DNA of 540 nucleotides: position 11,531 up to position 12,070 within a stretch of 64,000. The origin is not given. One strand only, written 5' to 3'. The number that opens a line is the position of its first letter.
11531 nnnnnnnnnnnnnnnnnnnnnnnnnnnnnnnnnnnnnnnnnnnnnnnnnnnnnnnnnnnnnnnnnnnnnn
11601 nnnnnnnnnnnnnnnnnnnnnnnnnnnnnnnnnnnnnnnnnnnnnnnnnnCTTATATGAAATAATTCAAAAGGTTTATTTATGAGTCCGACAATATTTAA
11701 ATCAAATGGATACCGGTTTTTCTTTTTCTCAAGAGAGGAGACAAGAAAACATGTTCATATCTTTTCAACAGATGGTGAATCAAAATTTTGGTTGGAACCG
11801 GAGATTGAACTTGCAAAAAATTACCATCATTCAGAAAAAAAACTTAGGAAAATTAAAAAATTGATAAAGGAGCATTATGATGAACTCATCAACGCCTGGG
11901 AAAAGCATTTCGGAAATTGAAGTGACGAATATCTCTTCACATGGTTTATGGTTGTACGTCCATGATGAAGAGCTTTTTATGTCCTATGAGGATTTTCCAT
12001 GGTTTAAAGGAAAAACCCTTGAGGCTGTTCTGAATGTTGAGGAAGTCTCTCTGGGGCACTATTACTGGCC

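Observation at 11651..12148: Protein toxin-antitoxin-like pair (DUF4160/DUF2442) built into a type II-B cas operon between cas9 and cas1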

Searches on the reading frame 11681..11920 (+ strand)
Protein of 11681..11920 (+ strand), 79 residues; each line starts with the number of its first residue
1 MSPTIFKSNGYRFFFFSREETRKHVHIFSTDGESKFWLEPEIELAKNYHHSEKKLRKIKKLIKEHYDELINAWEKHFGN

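Call 3: search_protein_families(library=pfam, proteins=[window:11681-11920:+], max_evalue=0.01)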
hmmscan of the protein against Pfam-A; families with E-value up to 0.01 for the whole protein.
window:11681-11920:+ (79 aa): 1 family
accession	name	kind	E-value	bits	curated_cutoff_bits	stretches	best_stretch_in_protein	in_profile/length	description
PF13711.11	DUF4160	-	8e-17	61.7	23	1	10-74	1-65/65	Domain of unknown function (DUF4160)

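Call 15: find_homologous_proteins(query=window:11681-11920:+, max_evalue=0.001)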
Query window:11681-11920:+ (79 aa): 3889 proteins with E <= 0.001 among 3891 candidates; the best 120 are listed.
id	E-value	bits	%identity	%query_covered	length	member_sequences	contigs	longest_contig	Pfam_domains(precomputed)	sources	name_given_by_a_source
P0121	1.5e-46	174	100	100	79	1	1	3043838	PF13711.12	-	-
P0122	4.8e-40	153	87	100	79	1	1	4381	PF13711.12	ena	-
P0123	6.2e-39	149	84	100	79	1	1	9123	PF13711.12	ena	-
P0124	3.3e-35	137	73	100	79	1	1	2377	PF13711.12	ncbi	-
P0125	1.6e-34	135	75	100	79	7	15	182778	PF13711.12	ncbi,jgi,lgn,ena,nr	ncbi:MAG: DUF4160 domain-containing protein [Nitrospira sp.]|nr:DUF4160 domain-containing protein [N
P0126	1.7e-34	135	76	99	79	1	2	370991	PF13711.12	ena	-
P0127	2.7e-34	135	71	100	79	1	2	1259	PF13711.12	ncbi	-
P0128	3.4e-34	134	71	100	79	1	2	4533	PF13711.12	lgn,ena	-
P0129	7.3e-34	133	76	99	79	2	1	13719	PF13711.12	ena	-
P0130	1.3e-33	132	73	100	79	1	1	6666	PF13711.12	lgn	-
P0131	2.0e-33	132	71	100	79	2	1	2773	PF13711.12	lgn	-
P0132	2.0e-33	132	72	100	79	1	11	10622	PF13711.12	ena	-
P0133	2.5e-33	132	72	100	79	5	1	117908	PF13711.12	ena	-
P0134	3.9e-33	131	72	100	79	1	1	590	PF13711.12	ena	-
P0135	4.0e-33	131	67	100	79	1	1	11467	PF13711.12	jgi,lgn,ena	-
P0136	6.7e-33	130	77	97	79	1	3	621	PF13711.12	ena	-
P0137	7.0e-33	130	70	100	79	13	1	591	PF13711.12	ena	-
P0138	7.4e-33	130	68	100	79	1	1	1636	PF13711.12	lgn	-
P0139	9.4e-33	130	71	99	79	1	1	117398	PF13711.12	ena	-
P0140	9.4e-33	130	67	100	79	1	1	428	PF13711.12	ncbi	-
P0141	1.2e-32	129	70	97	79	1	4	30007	PF13711.12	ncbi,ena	-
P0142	1.2e-32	129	71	100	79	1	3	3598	PF13711.12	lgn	-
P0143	1.2e-32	129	67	100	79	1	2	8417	PF13711.12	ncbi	ncbi:MAG: DUF4160 domain-containing protein [Gammaproteobacteria bacterium]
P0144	1.4e-32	129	73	97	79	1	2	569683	PF13711.12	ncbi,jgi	ncbi:MAG TPA: DUF4160 domain-containing protein [Methylobacter sp.]|jgi:diadenosine tetraphosphate (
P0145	1.4e-32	129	70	100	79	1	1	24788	PF13711.12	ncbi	-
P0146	1.5e-32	129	70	100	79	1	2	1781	PF13711.12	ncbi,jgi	-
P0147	1.5e-32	129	72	100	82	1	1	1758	PF13711.12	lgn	-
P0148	1.6e-32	129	70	100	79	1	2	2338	PF13711.12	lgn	-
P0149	1.8e-32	129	71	100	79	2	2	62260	PF13711.12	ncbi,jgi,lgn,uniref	ncbi:DUF4160 domain-containing protein [Methylobacter sp.]|jgi:hypothetical protein|uniref:DUF4160 d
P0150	2.3e-32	128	70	100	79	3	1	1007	PF13711.12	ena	-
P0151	2.3e-32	128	73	97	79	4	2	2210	PF13711.12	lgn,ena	-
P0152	2.4e-32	128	71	99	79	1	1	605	PF13711.12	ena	-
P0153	2.6e-32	128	68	100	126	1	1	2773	PF13711.12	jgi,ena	-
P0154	2.9e-32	128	70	100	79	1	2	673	PF13711.12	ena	-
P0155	2.9e-32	128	72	100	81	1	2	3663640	PF13711.12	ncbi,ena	-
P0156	3.0e-32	128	68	100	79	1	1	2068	PF13711.12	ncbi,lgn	-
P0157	3.0e-32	128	68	100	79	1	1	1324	PF13711.12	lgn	-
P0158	3.2e-32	128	68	100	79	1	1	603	PF13711.12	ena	-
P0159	3.4e-32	128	69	99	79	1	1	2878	PF13711.12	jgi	jgi:hypothetical protein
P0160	3.5e-32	128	69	99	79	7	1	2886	PF13711.12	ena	-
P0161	3.8e-32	128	68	100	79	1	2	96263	PF13711.12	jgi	-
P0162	3.8e-32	128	71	100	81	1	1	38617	PF13711.12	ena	-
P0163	4.0e-32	128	68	100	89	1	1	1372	PF13711.12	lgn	-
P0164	4.2e-32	128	70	100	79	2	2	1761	PF13711.12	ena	-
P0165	4.7e-32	127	67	100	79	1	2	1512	PF13711.12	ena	-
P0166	4.7e-32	127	72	100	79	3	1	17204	PF13711.12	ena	-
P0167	5.1e-32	127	66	100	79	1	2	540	PF13711.12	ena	-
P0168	5.2e-32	127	70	100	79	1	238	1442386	PF13711.12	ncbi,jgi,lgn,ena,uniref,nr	ncbi:MAG: DUF4160 domain-containing protein [Candidatus Thioglobus sp.]|jgi:hypothetical protein|uni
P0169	5.2e-32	127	70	100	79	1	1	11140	PF13711.12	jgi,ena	-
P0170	5.3e-32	127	71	97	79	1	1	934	PF13711.12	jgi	jgi:hypothetical protein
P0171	5.5e-32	127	68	100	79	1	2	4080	PF13711.12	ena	-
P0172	5.6e-32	127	67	100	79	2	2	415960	PF13711.12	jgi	-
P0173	5.8e-32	127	74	99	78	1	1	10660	PF13711.12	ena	-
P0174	6.0e-32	127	71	97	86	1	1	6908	PF13711.12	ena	-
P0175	6.4e-32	127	70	100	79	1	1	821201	PF13711.12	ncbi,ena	-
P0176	6.4e-32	127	67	100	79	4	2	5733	PF13711.12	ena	-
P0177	6.6e-32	127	71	100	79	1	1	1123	PF13711.12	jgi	-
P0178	7.0e-32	127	68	100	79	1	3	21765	PF13711.12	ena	-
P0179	7.0e-32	127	70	97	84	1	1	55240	PF13711.12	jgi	jgi:hypothetical protein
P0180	7.6e-32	127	70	97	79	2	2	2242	PF13711.12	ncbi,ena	-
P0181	7.7e-32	127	72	99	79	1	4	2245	PF13711.12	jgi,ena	jgi:hypothetical protein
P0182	7.7e-32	127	68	100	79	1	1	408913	PF13711.12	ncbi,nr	ncbi:MAG: DUF4160 domain-containing protein [Chromatiaceae bacterium]|nr:DUF4160 domain-containing p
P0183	7.7e-32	127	70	97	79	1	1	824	PF13711.12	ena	-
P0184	7.8e-32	127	71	100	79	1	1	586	PF13711.12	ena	-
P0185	7.8e-32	127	68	100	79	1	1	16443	PF13711.12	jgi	-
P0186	7.9e-32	127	68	100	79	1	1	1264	PF13711.12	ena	-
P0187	8.4e-32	127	70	100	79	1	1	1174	PF13711.12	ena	-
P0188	8.6e-32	127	70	100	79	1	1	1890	PF13711.12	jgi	jgi:hypothetical protein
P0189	8.7e-32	127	71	97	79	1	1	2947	PF13711.12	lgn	-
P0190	8.7e-32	127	70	100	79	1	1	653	PF13711.12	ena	-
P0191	9.6e-32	126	70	97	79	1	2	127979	PF13711.12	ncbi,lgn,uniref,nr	ncbi:MAG: DUF4160 domain-containing protein [Methylobacter sp.]|uniref:DUF4160 domain-containing pro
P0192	1.0e-31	126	70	100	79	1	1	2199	PF13711.12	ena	-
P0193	1.1e-31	126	68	100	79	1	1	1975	PF13711.12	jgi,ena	-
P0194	1.1e-31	126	70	100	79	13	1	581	PF13711.12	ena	-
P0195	1.1e-31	126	70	100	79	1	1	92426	PF13711.12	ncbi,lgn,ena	-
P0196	1.2e-31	126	68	100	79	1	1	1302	PF13711.12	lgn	-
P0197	1.2e-31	126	65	100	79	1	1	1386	PF13711.12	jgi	-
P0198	1.2e-31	126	71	99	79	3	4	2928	PF13711.12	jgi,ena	-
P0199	1.2e-31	126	70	100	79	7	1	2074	PF13711.12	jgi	jgi:Domain of unknown function (DUF4160)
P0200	1.4e-31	126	70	100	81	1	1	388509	PF13711.12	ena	-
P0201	1.4e-31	126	68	100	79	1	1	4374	PF13711.12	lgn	-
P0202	1.4e-31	126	67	100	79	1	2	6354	PF13711.12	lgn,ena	-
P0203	1.5e-31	126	70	97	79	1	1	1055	PF13711.12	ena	-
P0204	1.5e-31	126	68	100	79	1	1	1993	PF13711.12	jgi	jgi:hypothetical protein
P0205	1.5e-31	126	70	100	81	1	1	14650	PF13711.12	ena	-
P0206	1.5e-31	126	68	100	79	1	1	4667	PF13711.12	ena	-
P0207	1.5e-31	126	65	100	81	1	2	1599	PF13711.12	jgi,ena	-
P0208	1.5e-31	126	68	100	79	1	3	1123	PF13711.12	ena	-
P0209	1.6e-31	126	67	100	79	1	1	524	PF13711.12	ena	-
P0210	1.6e-31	126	69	99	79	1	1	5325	PF13711.12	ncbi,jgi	jgi:hypothetical protein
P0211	1.8e-31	126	66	100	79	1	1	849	PF13711.12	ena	-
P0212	1.8e-31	126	69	97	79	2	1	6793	PF13711.12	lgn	-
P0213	1.8e-31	126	70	100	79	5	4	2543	PF13711.12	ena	-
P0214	1.8e-31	126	67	100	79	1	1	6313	PF13711.12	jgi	jgi:hypothetical protein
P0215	1.8e-31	126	69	99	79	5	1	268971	PF13711.12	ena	-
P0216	1.8e-31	126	67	99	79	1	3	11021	PF13711.12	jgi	jgi:diadenosine tetraphosphate (Ap4A) HIT family hydrolase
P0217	1.8e-31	126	67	100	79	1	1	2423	PF13711.12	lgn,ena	-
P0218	1.9e-31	126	69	97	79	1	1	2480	PF13711.12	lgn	-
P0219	1.9e-31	126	68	100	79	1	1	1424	PF13711.12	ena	-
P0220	2.0e-31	125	66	100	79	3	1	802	PF13711.12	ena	-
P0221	2.0e-31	125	70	97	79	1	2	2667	PF13711.12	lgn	-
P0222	2.0e-31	125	70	100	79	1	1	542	PF13711.12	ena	-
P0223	2.1e-31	125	67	100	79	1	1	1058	PF13711.12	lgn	-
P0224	2.1e-31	125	68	100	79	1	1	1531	PF13711.12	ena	-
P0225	2.1e-31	125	67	100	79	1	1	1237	PF13711.12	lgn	-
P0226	2.2e-31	125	67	100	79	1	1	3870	PF13711.12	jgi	-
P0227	2.2e-31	125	70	100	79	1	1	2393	PF13711.12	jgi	jgi:hypothetical protein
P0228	2.3e-31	125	68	100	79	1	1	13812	PF13711.12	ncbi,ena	-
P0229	2.3e-31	125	67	100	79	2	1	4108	PF13711.12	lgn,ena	-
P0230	2.3e-31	125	67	100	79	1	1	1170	PF13711.12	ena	-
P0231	2.3e-31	125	66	100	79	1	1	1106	PF13711.12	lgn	-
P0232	2.4e-31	125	70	97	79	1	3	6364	PF13711.12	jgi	jgi:diadenosine tetraphosphate (Ap4A) HIT family hydrolase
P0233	2.5e-31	125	69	99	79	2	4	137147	PF13711.12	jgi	jgi:hypothetical protein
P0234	2.5e-31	125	70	97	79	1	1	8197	PF13711.12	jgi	jgi:diadenosine tetraphosphate (Ap4A) HIT family hydrolase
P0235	2.7e-31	125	68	100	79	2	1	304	PF13711.12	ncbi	-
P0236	2.8e-31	125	67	100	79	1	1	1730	PF13711.12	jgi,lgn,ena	jgi:hypothetical protein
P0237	2.9e-31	125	68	100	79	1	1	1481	PF13711.12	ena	-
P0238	2.9e-31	125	70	97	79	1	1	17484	PF13711.12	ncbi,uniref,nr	ncbi:hypothetical protein A1353_22615 [Methylomonas methanica]|uniref:DUF4160 domain-containing prot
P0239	2.9e-31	125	67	100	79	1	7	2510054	PF13711.12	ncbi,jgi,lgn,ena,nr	ncbi:MAG: DUF4160 domain-containing protein [Cellvibrio sp.]|jgi:hypothetical protein|nr:DUF4160 dom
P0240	3.2e-31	125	67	100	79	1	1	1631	PF13711.12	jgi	-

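Call 29: find_encoding_contigs(protein=P0122, flank=8000, max_places=3)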
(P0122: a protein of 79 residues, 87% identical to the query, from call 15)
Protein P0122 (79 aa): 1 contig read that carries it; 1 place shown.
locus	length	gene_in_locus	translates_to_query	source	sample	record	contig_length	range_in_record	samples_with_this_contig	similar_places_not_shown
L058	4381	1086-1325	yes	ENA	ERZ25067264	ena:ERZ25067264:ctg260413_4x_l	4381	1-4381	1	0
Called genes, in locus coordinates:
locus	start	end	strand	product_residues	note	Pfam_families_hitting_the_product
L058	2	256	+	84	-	?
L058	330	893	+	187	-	-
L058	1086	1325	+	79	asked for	PF13711:DUF4160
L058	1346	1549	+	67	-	PF10387:DUF2442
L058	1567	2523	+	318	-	PF01867:Cas_Cas1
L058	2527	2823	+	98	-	PF09827:CRISPR_Cas2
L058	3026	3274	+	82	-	-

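Call 30: find_encoding_contigs(protein=P0123, flank=9000, max_places=3)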
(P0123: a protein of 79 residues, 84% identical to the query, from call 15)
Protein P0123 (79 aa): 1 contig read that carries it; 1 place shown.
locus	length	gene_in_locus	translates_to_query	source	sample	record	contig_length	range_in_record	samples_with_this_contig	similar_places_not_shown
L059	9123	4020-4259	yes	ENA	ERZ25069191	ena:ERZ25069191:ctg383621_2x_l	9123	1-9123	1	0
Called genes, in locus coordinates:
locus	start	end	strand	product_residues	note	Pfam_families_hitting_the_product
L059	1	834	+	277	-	?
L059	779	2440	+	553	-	PF21069:Csx12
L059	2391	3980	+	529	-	-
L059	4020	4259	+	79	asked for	PF13711:DUF4160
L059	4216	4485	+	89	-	PF10387:DUF2442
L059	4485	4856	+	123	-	PF01867:Cas_Cas1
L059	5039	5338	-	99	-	-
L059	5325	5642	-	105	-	PF05973:Gp49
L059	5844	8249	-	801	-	PF00676:E1_dh, PF02779:Transket_pyr, PF02780:Transketolase_C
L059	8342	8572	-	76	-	-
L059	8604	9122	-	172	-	?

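Call 51: search_solved_structures(query=A4, max_evalue=1)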
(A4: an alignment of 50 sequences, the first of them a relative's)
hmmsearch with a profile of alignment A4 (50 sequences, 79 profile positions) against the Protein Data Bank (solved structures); distinct sequences matched with E-value up to 1: 0.

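Call 52: search_protein_families(library=pfam, proteins=[L058:330-893:+], max_evalue=0.01)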
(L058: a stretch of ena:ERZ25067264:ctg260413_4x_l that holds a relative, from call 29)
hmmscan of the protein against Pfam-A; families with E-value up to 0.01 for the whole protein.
L058:330-893:+ (187 aa): 2 families
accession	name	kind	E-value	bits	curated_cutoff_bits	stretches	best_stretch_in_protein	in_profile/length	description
PF22385.1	Cas9_C_2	-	0.0005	20.3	27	1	94-169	15-86/94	CRISPR-associated endonuclease Cas9, C-terminal domain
PF11195.14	Tad2-like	-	0.0092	16.9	25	0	5-58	10-60/73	Thoeris anti-defense 2-like domain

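Call 53: search_protein_families(library=padloc, proteins=[window:11681-11920:+], max_evalue=0.01)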
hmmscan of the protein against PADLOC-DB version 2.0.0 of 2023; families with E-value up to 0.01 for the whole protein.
window:11681-11920:+ (79 aa): 0 families

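Call 56: predict_structure(alignment_id=A4)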
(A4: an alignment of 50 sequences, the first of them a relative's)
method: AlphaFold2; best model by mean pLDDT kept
length: 79 residues; sequences in the alignment: 50
mean_pLDDT: 90.3   pTM: 0.81
mean pLDDT of the five models: 90.3, 89.2, 89.1, 88.8, 88.3
residues with pLDDT >= 90: 59; 70-90: 14; 50-70: 6; < 50: 0
segments of 3 or more residues with pLDDT < 50: none
pLDDT, mean of each block of 10 residues (from residue 1): 82 81 92 94 96 97 95 84
secondary structure, 60 per line:
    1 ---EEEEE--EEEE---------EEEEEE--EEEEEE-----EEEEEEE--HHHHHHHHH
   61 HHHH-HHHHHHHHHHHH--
elements in order: E4-8 E11-14 E24-29 E32-37 E43-49 H52-64 H66-77

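Call 59: find_encoding_contigs(protein=P0125, flank=7000, max_places=8)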
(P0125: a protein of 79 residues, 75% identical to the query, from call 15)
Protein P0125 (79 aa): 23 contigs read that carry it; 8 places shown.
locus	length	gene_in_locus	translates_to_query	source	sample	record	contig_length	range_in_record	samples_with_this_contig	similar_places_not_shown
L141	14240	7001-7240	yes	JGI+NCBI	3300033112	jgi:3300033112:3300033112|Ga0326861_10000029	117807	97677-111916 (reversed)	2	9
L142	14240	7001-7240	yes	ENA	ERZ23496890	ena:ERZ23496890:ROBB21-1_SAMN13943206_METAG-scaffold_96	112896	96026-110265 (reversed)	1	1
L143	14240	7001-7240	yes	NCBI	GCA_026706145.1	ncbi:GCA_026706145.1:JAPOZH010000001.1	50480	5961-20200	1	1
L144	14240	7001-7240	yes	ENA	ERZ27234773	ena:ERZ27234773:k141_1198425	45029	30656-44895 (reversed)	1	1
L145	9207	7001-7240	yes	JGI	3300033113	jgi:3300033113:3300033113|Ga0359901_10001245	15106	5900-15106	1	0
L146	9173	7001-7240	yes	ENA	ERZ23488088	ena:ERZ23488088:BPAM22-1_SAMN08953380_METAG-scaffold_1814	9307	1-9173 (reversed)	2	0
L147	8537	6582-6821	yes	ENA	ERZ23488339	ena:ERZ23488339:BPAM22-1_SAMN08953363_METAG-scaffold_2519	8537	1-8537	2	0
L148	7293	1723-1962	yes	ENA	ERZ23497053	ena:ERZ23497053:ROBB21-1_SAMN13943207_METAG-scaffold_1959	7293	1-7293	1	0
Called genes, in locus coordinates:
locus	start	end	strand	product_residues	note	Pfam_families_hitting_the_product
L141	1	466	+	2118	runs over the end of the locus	?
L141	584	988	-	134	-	PF01641:SelR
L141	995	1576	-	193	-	PF16798:DUF5069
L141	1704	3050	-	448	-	-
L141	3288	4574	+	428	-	PF27218:MJ0043_C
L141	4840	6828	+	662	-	PF00580:UvrD-helicase, PF13245:AAA_19, PF13604:AAA_30 (faint), PF13361:UvrD_C, PF13538:UvrD_C_2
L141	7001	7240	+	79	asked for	PF13711:DUF4160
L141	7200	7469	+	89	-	PF10387:DUF2442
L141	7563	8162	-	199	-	PF04607:RelA_SpoT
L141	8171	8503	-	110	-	-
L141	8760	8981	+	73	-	-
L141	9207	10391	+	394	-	PF13518:HTH_28, PF13011:LZ_Tnp_IS481 (weak), PF13551:HTH_29 (faint), PF13565:HTH_32, PF00665:rve, PF13683:rve_3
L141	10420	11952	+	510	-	PF00474:SSF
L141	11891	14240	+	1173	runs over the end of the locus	PF07690:MFS_1, PF05977:MFS_3 (weak), PF01553:Acyltransferase, PF00501:AMP-binding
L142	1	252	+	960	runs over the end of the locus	?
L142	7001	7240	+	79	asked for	PF13711:DUF4160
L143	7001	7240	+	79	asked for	PF13711:DUF4160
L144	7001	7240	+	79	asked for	PF13711:DUF4160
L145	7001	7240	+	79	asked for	PF13711:DUF4160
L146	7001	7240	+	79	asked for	PF13711:DUF4160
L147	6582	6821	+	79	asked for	PF13711:DUF4160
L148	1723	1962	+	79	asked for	PF13711:DUF4160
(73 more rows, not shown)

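Call 60: fold_search(model_id=the predicted structure, library=pdb)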
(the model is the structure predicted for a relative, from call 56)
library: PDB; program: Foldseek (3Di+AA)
matches with E <= 10: 231; with E <= 0.001: 0
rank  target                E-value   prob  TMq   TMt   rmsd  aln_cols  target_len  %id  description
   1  8wkd_A                7.2e-01  0.66  0.43  0.19   3.3        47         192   19  Connectase T1A C192S mutant from Methanocaldococcus mazei with peptide substrate (released 2025-01-15)
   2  5g2v                  1.2e+00  0.25  0.41  0.10   5.0        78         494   14  Structure of BT4656 in complex with its substrate D-Glucosamine-2-N, 6-O-disulfate. (released 2017-05-24)
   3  4q63                  1.3e+00  0.08  0.25  0.22   9.4        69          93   10  Crystal Structure of Legionella Uncharacterized Protein Lpg0364 (released 2014-05-07)
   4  7wvb_D                1.8e+00  0.33  0.36  0.11   2.4        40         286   15  Human Fructose-1,6-bisphosphatase 1 mutant R50A in APO R-state (released 2023-02-15)
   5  7wvb_B                1.8e+00  0.33  0.37  0.11   2.4        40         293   15  Human Fructose-1,6-bisphosphatase 1 mutant R50A in APO R-state (released 2023-02-15)
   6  6hr5                  1.8e+00  0.15  0.39  0.12   5.2        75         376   13  Structure of the S1_25 family sulfatase module of the rhamnosidase FA22250 from Formosa agariphila (released 2019-06-26)
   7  9gc3_C                1.9e+00  0.21  0.33  0.05  10.0        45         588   20  yeast TFIIIC TauB subcomplex bound to a tRNA gene (released 2024-11-27)
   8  5fbp_A                2.0e+00  0.28  0.30  0.08   1.4        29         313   21  CRYSTAL STRUCTURE OF THE NEUTRAL FORM OF FRUCTOSE-1,6-BISPHOSPHATASE COMPLEXED WITH THE PRODUCT FRUCTOSE 6-PHOSPHATE A (released 1992-07-15)
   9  2j04_C                2.0e+00  0.18  0.41  0.06  13.4        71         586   11  The tau60-tau91 subcomplex of yeast transcription factor IIIC (released 2006-10-23)
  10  8ffz_F                2.0e+00  0.14  0.33  0.06  10.2        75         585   15  TFIIIA-TFIIIC-Brf1-TBP complex bound to 5S rRNA gene (released 2023-06-21)
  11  4fbp_A                2.2e+00  0.35  0.33  0.09   1.3        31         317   19  CONFORMATIONAL TRANSITION OF FRUCTOSE-1,6-BISPHOSPHATASE: STRUCTURE COMPARISON BETWEEN THE AMP COMPLEX (T FORM) AND TH (released 1992-07-15)
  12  5et7_B                2.2e+00  0.21  0.30  0.09   1.8        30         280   23  Human muscle fructose-1,6-bisphosphatase in inactive T-state (released 2016-04-13)
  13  3lb5_B                2.2e+00  0.20  0.32  0.20   2.4        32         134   12  Crystal structure of Hit-like protein involved in cell-cycle regulation from Bartonella henselae with unknown ligand (released 2010-01-19)
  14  7p24                  2.2e+00  0.11  0.34  0.09   5.5        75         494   11  Sulfated host glycan recognition by carbohydrate sulfatases of the human gut microbiota (BT3177_S1_11) (released 2022-06-29)
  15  5ofu_A                2.3e+00  0.30  0.32  0.08   1.4        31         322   22  Crystal structure of Leishmania major fructose-1,6-bisphosphatase in T-state. (released 2017-09-20)
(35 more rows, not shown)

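Call 66: find_related_loci(query=A4, collection=viral_contigs, flank=6000)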
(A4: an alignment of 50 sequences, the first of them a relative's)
Query A4 (79 aa) in viral_contigs; peptide patterns used: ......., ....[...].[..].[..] (x = any residue, [..] = any of these).
424 stretches matched a pattern; 55 encode a relative of the query (tblastn E <= 1e-3); 55 distinct loci.
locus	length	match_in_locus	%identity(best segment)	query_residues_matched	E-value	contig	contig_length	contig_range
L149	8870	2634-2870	56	1-79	2e-29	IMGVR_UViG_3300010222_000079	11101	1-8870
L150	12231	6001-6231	53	1-77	6e-27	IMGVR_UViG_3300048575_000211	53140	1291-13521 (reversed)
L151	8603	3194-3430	49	1-79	7e-21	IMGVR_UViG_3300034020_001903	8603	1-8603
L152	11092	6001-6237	43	1-79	5e-18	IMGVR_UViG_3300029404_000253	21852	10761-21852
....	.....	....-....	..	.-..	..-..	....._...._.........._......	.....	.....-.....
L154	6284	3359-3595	43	1-79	4e-18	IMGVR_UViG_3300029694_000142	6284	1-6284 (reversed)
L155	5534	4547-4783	43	1-79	8e-18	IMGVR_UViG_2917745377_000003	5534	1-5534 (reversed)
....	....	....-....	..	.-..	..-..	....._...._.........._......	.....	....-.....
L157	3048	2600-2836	43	1-79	8e-18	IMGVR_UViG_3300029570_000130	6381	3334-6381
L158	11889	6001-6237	43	1-79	9e-18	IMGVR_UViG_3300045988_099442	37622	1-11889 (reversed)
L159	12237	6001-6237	43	1-79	9e-18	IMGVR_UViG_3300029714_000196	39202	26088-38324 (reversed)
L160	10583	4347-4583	43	1-79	9e-18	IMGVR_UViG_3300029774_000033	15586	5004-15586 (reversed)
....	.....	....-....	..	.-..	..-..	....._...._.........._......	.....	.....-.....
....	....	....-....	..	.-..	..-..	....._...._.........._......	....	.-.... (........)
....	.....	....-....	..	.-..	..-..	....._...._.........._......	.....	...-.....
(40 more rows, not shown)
